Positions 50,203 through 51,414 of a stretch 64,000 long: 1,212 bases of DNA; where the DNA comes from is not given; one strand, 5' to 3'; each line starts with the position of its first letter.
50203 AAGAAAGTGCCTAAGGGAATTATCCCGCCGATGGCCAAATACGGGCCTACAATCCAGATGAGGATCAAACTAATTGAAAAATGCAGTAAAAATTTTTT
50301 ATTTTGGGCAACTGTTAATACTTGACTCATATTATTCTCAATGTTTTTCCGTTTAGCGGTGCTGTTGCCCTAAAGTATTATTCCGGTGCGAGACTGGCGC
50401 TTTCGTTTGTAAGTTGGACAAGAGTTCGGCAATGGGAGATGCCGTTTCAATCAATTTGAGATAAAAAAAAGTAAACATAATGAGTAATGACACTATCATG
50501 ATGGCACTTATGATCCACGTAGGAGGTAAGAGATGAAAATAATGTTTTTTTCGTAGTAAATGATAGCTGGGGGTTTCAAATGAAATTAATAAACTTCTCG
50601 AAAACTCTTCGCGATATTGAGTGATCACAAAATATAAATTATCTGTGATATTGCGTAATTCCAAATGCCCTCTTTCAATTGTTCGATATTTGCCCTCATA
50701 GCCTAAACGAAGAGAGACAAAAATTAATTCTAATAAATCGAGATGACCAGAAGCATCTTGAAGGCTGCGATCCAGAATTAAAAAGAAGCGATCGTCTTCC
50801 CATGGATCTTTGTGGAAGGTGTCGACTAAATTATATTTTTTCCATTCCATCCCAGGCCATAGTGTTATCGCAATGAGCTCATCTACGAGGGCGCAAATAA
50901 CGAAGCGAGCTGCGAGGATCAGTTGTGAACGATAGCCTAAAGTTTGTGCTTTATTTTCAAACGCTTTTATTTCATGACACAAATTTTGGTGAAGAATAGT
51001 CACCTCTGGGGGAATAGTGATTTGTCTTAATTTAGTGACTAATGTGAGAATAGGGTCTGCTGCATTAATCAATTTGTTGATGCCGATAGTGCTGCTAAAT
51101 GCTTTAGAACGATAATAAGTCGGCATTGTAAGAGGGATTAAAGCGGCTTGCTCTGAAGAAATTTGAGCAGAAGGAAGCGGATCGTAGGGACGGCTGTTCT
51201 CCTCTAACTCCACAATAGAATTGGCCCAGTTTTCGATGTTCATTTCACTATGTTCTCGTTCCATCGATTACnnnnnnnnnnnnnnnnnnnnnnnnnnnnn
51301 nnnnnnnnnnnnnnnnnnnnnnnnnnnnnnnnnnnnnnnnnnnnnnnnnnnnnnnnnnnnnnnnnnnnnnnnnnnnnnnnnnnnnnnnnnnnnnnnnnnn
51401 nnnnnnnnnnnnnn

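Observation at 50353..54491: icmH-icmF are fused onto the fis-purH-purD operon with no room for a promoter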

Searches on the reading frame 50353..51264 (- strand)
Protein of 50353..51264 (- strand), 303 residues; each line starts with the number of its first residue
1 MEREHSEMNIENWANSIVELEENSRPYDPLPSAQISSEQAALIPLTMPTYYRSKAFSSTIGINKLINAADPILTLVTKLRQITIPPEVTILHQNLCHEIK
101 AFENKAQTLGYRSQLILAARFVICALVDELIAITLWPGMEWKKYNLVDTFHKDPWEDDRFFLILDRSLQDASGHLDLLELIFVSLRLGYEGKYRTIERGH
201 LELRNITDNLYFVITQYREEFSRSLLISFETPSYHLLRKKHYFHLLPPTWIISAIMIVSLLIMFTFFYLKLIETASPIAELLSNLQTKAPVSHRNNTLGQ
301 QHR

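Call 3: search_protein_families(library=ncbifam, proteins=[window:50353-51264:-])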
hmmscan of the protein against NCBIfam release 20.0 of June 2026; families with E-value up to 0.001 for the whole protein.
window:50353-51264:- (303 aa): 7 families
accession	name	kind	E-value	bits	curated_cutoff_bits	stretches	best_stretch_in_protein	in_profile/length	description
NF038228.1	IcmH_DotU_IVB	equivalog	3.4e-54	183.9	50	1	32-279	7-250/258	type IVB secretion system protein IcmH/DotU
NF005444.0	PRK07033.1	equivalog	4.1e-47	161.1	520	1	52-293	36-272/438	DotU family type VI secretion system protein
TIGR03349.1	IV_VI_DotU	subfamily_domain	8.7e-45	153.1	89.95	1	63-272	1-207/211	DotU/TssL family secretion system protein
NF005999.0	PRK08126.1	subfamily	7.6e-31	107.4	571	1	38-292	39-288/432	hypothetical protein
NF005445.0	PRK07034.1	equivalog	7.8e-09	34.7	703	1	63-225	142-299/536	hypothetical protein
NF038239.1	T6SS_TssL_short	exception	2.2e-06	27.3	180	1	74-259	11-192/207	type VI secretion system protein TssL, short form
NF011283.0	PRK14693.1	equivalog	2.9e-06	26.1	686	1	87-215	139-270/552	hypothetical protein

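Call 4: search_protein_families(library=pfam, proteins=[window:50353-51264:-])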
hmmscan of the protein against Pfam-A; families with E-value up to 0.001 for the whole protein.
window:50353-51264:- (303 aa): 1 family
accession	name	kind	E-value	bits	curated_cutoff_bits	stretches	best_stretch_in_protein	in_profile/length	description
PF09850.14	DotU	-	7.8e-45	153.5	27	1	65-268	2-203/205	Type VI secretion system protein DotU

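Call 7: find_homologous_proteins(query=window:50353-51264:-)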
Query window:50353-51264:- (303 aa): 77 proteins with E <= 0.001 among 1595 candidates.
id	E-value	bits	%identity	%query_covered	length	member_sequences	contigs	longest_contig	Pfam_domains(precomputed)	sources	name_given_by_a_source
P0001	8.3e-199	677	100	100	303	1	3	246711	PF09850.15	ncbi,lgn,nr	ncbi:MAG: DotU family type IV/VI secretion system protein [Gammaproteobacteria bacterium]|nr:DotU fa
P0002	1.1e-123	431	68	95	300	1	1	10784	PF09850.15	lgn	-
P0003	3.6e-121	422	63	94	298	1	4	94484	PF09850.15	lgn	-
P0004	4.9e-121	422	66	95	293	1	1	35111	PF09850.15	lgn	-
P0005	3.6e-120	419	63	95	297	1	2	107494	PF09850.15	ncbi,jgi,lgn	jgi:type VI secretion system protein ImpK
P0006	1.8e-119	417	64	98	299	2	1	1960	PF09850.15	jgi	jgi:type VI secretion system protein ImpK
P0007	2.1e-118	413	64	95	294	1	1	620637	PF09850.15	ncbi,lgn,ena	-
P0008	1.2e-117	411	61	99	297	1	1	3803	PF09850.15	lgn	-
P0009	1.6e-117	410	71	83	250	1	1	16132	PF09850.15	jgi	-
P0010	5.5e-114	399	62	95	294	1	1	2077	PF09850.15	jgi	jgi:type VI secretion system protein ImpK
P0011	7.3e-112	392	62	95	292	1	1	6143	PF09850.15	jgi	jgi:type VI secretion system protein ImpK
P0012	3.9e-111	389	59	94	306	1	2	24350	PF09850.15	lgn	-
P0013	7.0e-110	385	61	95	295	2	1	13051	PF09850.15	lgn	-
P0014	7.6e-109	382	59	95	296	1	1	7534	PF09850.15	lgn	-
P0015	4.7e-106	373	55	95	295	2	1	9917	PF09850.15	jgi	jgi:type VI secretion system protein ImpK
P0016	6.5e-106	372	57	95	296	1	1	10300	PF09850.15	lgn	-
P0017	2.2e-103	364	56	100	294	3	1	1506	PF09850.15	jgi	jgi:type VI secretion system protein ImpK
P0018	2.3e-103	364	56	96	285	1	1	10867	PF09850.15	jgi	jgi:type VI secretion system protein ImpK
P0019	5.9e-102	359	56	99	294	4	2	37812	PF09850.15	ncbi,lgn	-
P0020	2.0e-100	354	55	96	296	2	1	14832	PF09850.15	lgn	-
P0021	9.0e-100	352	56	93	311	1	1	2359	PF09850.15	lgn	-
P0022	7.4e-99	349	57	92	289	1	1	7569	PF09850.15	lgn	-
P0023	1.1e-94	335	55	94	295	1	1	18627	PF09850.15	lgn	-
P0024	4.3e-89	317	52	97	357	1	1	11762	PF09850.15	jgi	jgi:type IV/VI secretion system ImpK/VasF family protein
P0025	1.9e-86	308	50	96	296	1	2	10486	PF09850.15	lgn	-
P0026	9.0e-81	290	50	93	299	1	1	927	PF09850.15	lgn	-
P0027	1.5e-80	289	48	97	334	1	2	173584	PF09850.15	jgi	jgi:type VI secretion system protein ImpK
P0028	1.3e-78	283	49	92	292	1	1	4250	PF09850.15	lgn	-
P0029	2.2e-77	279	49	92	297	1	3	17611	PF09850.15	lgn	-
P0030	4.3e-76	274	48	94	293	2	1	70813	PF09850.15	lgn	-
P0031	2.8e-60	222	42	92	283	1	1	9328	PF09850.15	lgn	-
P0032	5.9e-59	218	43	89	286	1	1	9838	PF09850.15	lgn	-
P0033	7.0e-58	215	44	87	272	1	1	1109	PF09850.15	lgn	-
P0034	1.2e-57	214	43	87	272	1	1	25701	PF09850.15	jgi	-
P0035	2.1e-56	210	44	85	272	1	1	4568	PF09850.15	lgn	-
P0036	3.7e-56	209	46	76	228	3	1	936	PF09850.15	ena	-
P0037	4.7e-56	209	42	86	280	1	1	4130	PF09850.15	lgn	-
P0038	6.9e-55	205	44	81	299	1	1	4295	PF09850.15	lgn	-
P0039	8.5e-54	201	42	84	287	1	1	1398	PF09850.15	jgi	jgi:type IV/VI secretion system ImpK/VasF family protein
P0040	3.1e-53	199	41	87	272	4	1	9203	PF09850.15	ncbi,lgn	-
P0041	3.3e-53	199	43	72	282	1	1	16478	PF09850.15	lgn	-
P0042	2.2e-52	197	42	78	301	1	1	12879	PF09850.15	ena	-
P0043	2.6e-52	196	43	78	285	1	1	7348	PF09850.15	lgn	-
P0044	2.9e-52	196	42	81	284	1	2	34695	PF09850.15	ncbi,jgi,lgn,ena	jgi:type IV/VI secretion system ImpK/VasF family protein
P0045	3.1e-52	196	40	82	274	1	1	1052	PF09850.15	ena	-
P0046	5.7e-52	195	48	63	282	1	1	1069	PF09850.15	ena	-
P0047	2.1e-51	193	38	88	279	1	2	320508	PF09850.15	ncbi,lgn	-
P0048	5.7e-51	192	48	60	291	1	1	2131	PF09850.15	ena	-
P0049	7.7e-51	191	45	73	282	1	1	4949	PF09850.15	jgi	-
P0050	2.0e-50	190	42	83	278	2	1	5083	PF09850.15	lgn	-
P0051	1.1e-49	188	46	69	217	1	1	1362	PF09850.15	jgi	jgi:type IV/VI secretion system ImpK/VasF family protein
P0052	1.9e-49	187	44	67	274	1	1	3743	PF09850.15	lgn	-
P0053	1.1e-48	184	40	81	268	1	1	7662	PF09850.15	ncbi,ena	-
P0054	2.8e-46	177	39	87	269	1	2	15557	PF09850.15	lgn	-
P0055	1.0e-45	175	44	76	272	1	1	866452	PF09850.15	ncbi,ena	-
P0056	1.7e-45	174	38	86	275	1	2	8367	PF09850.15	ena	-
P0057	5.1e-45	172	41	81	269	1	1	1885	PF09850.15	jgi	jgi:type VI secretion system protein ImpK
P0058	1.2e-43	168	45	61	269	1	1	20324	PF09850.15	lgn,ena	-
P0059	6.4e-43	165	40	84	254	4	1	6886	PF09850.15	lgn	-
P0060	1.2e-41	161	47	59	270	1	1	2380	PF09850.15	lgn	-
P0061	1.4e-41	161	40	78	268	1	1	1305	PF09850.15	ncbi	-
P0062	4.3e-41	159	37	74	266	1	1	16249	PF09850.15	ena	-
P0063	2.4e-40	157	36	82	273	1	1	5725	PF09850.15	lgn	-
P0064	2.0e-39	154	37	83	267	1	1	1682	PF09850.15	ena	-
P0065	3.1e-39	153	38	79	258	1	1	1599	PF09850.15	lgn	-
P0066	2.3e-38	151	35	85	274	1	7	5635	PF09850.15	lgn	-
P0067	3.5e-37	147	36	82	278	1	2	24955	PF09850.15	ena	-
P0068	1.6e-35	141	41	60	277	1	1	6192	PF09850.15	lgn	-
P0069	3.0e-35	140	37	72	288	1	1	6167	PF09850.15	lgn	-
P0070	4.4e-35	140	36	77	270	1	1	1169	PF09850.15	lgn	-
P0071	2.4e-34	137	35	78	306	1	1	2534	PF09850.15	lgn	-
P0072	5.3e-34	136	38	72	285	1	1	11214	PF09850.15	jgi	-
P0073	2.2e-33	134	41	58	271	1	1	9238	PF09850.15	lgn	-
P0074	1.5e-32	131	32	80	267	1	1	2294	PF09850.15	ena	-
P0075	8.5e-32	129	38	80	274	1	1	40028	PF09850.15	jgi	jgi:type VI secretion system protein ImpK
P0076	1.6e-27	115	32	75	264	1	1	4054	PF09850.15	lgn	-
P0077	8.2e-14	70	27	76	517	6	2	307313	PF00691.26,PF09850.15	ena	-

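Call 8: find_encoding_contigs(protein=P0001, flank=10000, max_places=3)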
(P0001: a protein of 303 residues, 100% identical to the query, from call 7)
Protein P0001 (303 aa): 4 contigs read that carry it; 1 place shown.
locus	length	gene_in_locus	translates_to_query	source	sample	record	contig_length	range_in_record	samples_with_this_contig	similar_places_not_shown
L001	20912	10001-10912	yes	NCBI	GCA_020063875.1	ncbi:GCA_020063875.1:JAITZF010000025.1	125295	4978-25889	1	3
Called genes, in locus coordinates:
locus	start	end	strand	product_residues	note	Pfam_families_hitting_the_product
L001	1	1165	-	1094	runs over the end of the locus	PF24521:Ank_KRIT1 (faint), PF00023:Ank (faint), PF12796:Ank_2, PF13606:Ank_3 (faint), PF13637:Ank_4 (faint), PF13857:Ank_5 (faint), PF12796:Ank_2, PF27087:LRR_TMOD-LMOD, +1 more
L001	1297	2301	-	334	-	PF00348:polyprenyl_synt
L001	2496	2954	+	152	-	PF01220:DHquinase_II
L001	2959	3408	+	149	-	PF00364:Biotin_lipoyl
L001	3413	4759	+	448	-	PF00289:Biotin_carb_N, PF02222:ATP-grasp, PF02655:ATP-grasp_3 (weak), PF02786:CPSase_L_D2, PF07478:Dala_Dala_lig_C, PF02785:Biotin_carb_C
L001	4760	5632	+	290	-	PF06325:PrmA, PF05175:MTS, PF03602:Cons_hypoth95 (weak), PF13489:Methyltransf_23 (faint), PF13847:Methyltransf_31, PF13649:Methyltransf_25 (weak)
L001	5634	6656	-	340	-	PF04055:Radical_SAM, PF12544:LAM_C (faint)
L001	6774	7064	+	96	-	PF27465:Fis_N, PF02954:HTH_8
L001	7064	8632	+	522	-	PF02142:MGS, PF01808:AICARFT_IMPCHas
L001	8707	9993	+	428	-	PF02844:GARS_N, PF01071:GARS_A, PF02843:GARS_C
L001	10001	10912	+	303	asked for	PF09850:DotU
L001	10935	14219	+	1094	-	PF14331:IcmF-related_N, PF06761:IcmF-related, PF21070:IcmF_helical (weak), PF06744:IcmF_C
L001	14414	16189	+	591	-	-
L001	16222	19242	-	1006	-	-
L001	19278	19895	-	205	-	-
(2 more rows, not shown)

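Call 9: find_encoding_contigs(protein=P0007, flank=10000, max_places=3)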
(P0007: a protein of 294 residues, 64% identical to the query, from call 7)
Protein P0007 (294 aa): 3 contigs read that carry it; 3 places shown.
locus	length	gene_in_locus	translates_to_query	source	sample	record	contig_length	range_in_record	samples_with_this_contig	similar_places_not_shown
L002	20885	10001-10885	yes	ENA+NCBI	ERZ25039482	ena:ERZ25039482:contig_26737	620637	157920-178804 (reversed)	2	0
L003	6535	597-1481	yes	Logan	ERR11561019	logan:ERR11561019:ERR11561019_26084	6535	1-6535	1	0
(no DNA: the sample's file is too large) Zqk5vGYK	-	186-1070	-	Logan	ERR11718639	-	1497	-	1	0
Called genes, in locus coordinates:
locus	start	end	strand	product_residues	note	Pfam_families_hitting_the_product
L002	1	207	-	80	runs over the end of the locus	PF01084:Ribosomal_S18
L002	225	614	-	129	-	PF01250:Ribosomal_S6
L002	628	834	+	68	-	-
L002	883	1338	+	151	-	PF01220:DHquinase_II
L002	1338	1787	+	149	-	PF00364:Biotin_lipoyl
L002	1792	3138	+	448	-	PF00289:Biotin_carb_N, PF02222:ATP-grasp, PF02655:ATP-grasp_3 (weak), PF02786:CPSase_L_D2, PF07478:Dala_Dala_lig_C, PF02785:Biotin_carb_C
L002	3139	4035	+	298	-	PF06325:PrmA, PF05175:MTS, PF03602:Cons_hypoth95 (weak), PF13847:Methyltransf_31 (weak)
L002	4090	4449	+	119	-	PF04480:DUF559, PF18741:MTES_1575 (weak)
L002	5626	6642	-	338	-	PF04055:Radical_SAM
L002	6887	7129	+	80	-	PF27465:Fis_N (weak), PF02954:HTH_8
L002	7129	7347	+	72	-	PF02142:MGS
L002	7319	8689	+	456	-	PF02142:MGS (weak), PF01808:AICARFT_IMPCHas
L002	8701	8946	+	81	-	PF02844:GARS_N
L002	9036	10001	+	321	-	PF01071:GARS_A, PF02843:GARS_C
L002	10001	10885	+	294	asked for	PF09850:DotU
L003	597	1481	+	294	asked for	PF09850:DotU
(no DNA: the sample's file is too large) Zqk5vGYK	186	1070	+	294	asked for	PF09850:DotU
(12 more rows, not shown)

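Call 13: find_related_loci(query=A1, collection=genome_contigs, flank=8000)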
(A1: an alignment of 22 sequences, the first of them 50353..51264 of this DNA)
Query A1 (303 aa) in genome_contigs; peptide patterns used: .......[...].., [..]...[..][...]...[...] (x = any residue, [..] = any of these).
411 stretches matched a pattern; 350 encode a relative of the query (tblastn E <= 1e-3); the best 80 are kept; 80 distinct loci.
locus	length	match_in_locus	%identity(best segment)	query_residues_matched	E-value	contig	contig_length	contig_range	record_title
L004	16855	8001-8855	64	1-288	5e-124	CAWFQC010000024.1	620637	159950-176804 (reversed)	MAG: uncultured Gammaproteobacteria bacterium isolate MFD01633.bin.2.38 genome assembly, contig: contig_26737, whole gen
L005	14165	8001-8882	56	1-302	4e-108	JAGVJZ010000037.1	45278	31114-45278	MAG: Gammaproteobacteria bacterium isolate SW_53 c_000000009903, whole genome shotgun sequence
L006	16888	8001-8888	55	1-292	4e-107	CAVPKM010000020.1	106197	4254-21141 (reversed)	MAG: uncultured Gammaproteobacteria bacterium isolate MFD10064.bin.1.125 genome assembly, contig: contig_93700, whole ge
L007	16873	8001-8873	56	1-299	2e-106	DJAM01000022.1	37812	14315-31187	MAG TPA_asm: Coxiellaceae bacterium UBA6002 UBA6002_contig_939, whole genome shotgun sequence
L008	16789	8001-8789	40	26-288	3e-58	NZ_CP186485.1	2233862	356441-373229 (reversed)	Candidiatus Paracoxiella cheracis isolate IL1 chromosome, complete genome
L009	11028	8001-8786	38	14-299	2e-54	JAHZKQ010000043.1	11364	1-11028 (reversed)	MAG: Gammaproteobacteria bacterium isolate O_S4.2_bin.34 k141_218152, whole genome shotgun sequence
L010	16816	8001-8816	37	21-296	2e-49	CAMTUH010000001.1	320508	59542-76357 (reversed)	MAG: uncultured Coxiellaceae bacterium isolate G01_MAG_00002 genome assembly, contig: G01_MAG_00002_000000000002, whole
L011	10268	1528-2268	40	44-289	2e-49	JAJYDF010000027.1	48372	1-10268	MAG: Proteobacteria bacterium isolate BP9.bin86 NODE_1079_length_48372_cov_2.206322, whole genome shotgun sequence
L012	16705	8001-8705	44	32-262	5e-49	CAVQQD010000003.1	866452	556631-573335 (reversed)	MAG: uncultured Gammaproteobacteria bacterium isolate MFD00731.bin.1.206 genome assembly, contig: contig_72935, whole ge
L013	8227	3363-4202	35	14-282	2e-47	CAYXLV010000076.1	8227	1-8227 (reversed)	MAG TPA_asm: uncultured Coxiellaceae bacterium isolate binchicken_co237_13 genome assembly, contig: NODE_4924_length_822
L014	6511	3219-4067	36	15-289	2e-45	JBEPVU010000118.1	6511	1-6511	MAG: Gammaproteobacteria bacterium isolate 22E.semibin_refined.170 NODE_12088_length_6511_cov_5.749845, whole genome sho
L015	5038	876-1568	35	62-295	5e-44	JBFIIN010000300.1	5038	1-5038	MAG: Oceanococcus sp. isolate Mix_sand11.2021.09.Z.51 k141_907086_length_5038_cov_8.0000, whole genome shotgun sequence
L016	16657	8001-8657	39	8-233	8e-44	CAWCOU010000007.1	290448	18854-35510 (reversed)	MAG: uncultured Gammaproteobacteria bacterium isolate MFD09495.bin.1.55 genome assembly, contig: contig_5147, whole geno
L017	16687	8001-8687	39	53-285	4e-46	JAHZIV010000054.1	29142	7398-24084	MAG: Gammaproteobacteria bacterium isolate P_S1_bin.12 k141_850497, whole genome shotgun sequence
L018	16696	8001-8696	36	62-301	3e-43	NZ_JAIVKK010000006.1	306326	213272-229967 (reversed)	Microbulbifer aggregans strain SaN0-8 SaN0-8_ctg006, whole genome shotgun sequence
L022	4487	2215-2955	37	44-285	8e-43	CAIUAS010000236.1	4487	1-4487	MAG: uncultured Gammaproteobacteria bacterium isolate Ki2-D3_bin-1368 genome assembly, contig: bin-1368:236/376, whole g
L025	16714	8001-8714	35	44-280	7e-41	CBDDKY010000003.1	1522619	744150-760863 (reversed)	MAG: Gammaproteobacteria bacterium isolate 52745927-b1b6-4c7f-adfe-cb2bbb5e8400 genome assembly, contig: contig_3, whole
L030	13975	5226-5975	34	30-269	7e-41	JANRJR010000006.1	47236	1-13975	MAG: Gammaproteobacteria bacterium isolate bins.196 k141_2355019, whole genome shotgun sequence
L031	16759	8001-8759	35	38-282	1e-40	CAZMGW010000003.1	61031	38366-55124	MAG TPA_asm: uncultured Coxiellaceae bacterium isolate SRP011637_co1_128 genome assembly, contig: NODE_72_length_61031_c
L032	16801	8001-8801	33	13-269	4e-40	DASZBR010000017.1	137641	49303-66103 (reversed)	MAG TPA_asm: Gammaproteobacteria bacterium isolate SMAG_U6420 k141_48413, whole genome shotgun sequence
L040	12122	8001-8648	39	49-269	7e-39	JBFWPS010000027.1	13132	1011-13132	MAG: Gammaproteobacteria bacterium isolate CA_2019_TPBF_165 NODE_20402_length_13132_cov_3.325644_TPBF, whole genome shot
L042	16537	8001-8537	40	51-227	2e-38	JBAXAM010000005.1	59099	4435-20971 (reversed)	MAG: bacterium isolate ELA141 MAG141_5, whole genome shotgun sequence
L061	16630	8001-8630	36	22-226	3e-36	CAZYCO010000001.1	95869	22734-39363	MAG TPA_asm: uncultured Gammaproteobacteria bacterium isolate SRP290908_co2_88 genome assembly, contig: NODE_220_length_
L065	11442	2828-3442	41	30-231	5e-36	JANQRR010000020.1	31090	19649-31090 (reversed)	MAG: Gammaproteobacteria bacterium isolate IP29b_bin.72 k99_116166, whole genome shotgun sequence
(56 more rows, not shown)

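Call 30: search_protein_families(library=pfam, proteins=[L012:6811-7734:+, L012:5841-6848:+, L025:6382-7491:+, L040:6572-7825:+, L040:4421-6502:+, L061:7357-7827:+, L061:6302-7234:+, L065:1960-2793:+, L008:6240-7292:-, L010:4490-5347:+], max_evalue=0.00001)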
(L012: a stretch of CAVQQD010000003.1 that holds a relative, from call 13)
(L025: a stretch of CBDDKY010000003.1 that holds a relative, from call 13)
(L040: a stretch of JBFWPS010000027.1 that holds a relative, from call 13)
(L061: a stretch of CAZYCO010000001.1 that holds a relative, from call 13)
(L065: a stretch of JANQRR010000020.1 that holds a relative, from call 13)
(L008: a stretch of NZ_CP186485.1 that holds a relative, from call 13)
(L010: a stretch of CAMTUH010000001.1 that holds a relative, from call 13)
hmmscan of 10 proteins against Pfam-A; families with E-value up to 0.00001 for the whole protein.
L012:6811-7734:+ (307 aa): 2 families
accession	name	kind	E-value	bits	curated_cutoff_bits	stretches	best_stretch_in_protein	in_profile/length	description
PF00005.33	ABC_tran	-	8.3e-34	117.6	25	1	28-169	2-137/137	ABC transporter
PF13304.12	AAA_21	-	1.6e-09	38.7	27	0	126-198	223-298/304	AAA domain, putative AbiEii toxin, Type IV TA system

L012:5841-6848:+ (335 aa): 2 families
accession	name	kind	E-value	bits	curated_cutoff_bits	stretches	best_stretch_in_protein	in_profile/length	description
PF13437.12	HlyD_3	-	3.9e-13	50.5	22.2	1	211-295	3-82/106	HlyD family secretion protein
PF16576.10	HlyD_D23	-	2.3e-08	34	30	1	47-287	19-189/214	Barrel-sandwich domain of CusB or HlyD membrane-fusion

L025:6382-7491:+ (369 aa): 1 family
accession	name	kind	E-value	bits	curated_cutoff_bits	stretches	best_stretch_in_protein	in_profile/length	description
PF04754.18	Transposase_31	-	5.2e-41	140.9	21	1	34-228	2-191/203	Putative transposase, YhgA-like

L040:6572-7825:+ (417 aa): 3 families
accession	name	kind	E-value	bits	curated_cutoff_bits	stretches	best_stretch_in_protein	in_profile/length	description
PF00817.25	IMS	-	9e-46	155.9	23.2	1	21-166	1-147/148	impB/mucB/samB family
PF11799.13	IMS_C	-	3e-15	57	20.7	1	254-362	1-109/109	impB/mucB/samB family C-terminal domain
PF21999.2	IMS_HHH_1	-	5.3e-06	27.2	27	0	196-243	5-53/53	DNA polymerase-iota, thumb domain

L040:4421-6502:+ (693 aa): 4 families
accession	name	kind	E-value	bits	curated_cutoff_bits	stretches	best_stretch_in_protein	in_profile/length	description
PF00270.35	DEAD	-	5.7e-27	94.9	26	1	23-188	1-162/167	DEAD/DEAH box helicase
PF00271.37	Helicase_C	-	7.8e-21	74.8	23.5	1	232-336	6-110/110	Helicase conserved C-terminal domain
PF04851.21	ResIII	-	1.9e-11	44.6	22.5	1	21-186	3-163/164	Type III restriction enzyme, res subunit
PF16124.10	RecQ_Zn_bind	-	8e-07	30.1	25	1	437-482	19-65/66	RecQ zinc-binding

L061:7357-7827:+ (156 aa): 1 family
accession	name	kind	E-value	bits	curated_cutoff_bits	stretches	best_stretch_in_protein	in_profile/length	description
PF07798.16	CCDC90-like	-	1.6e-06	28.5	33.5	0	8-119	1-112/175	Coiled-coil domain-containing protein 90-like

L061:6302-7234:+ (310 aa): 2 families
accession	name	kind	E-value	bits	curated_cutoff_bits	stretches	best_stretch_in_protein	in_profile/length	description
PF01545.26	Cation_efflux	-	5.8e-39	134.4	26.6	1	30-219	3-198/198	Cation efflux family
PF16916.11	ZT_dimer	-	2e-12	47.4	26.7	1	227-296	5-76/78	Dimerisation domain of Zinc Transporter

L065:1960-2793:+ (277 aa): 2 families
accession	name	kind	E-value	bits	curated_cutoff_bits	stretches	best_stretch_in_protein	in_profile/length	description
PF13432.12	TPR_16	-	5.3e-11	43.2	32.7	1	125-183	4-62/65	Tetratricopeptide repeat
PF13428.12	TPR_14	-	1.6e-06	28.7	23.5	0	225-259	3-37/44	Tetratricopeptide repeat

L008:6240-7292:- (350 aa): 2 families
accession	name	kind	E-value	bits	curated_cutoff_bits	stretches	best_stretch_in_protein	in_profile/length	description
PF13737.12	DDE_Tnp_1_5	-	1.7e-28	99.7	28.1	1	57-172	2-111/112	Transposase DDE domain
PF01609.27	DDE_Tnp_1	-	4e-13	50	23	1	160-336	6-199/200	Transposase DDE domain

L010:4490-5347:+ (285 aa): 0 families
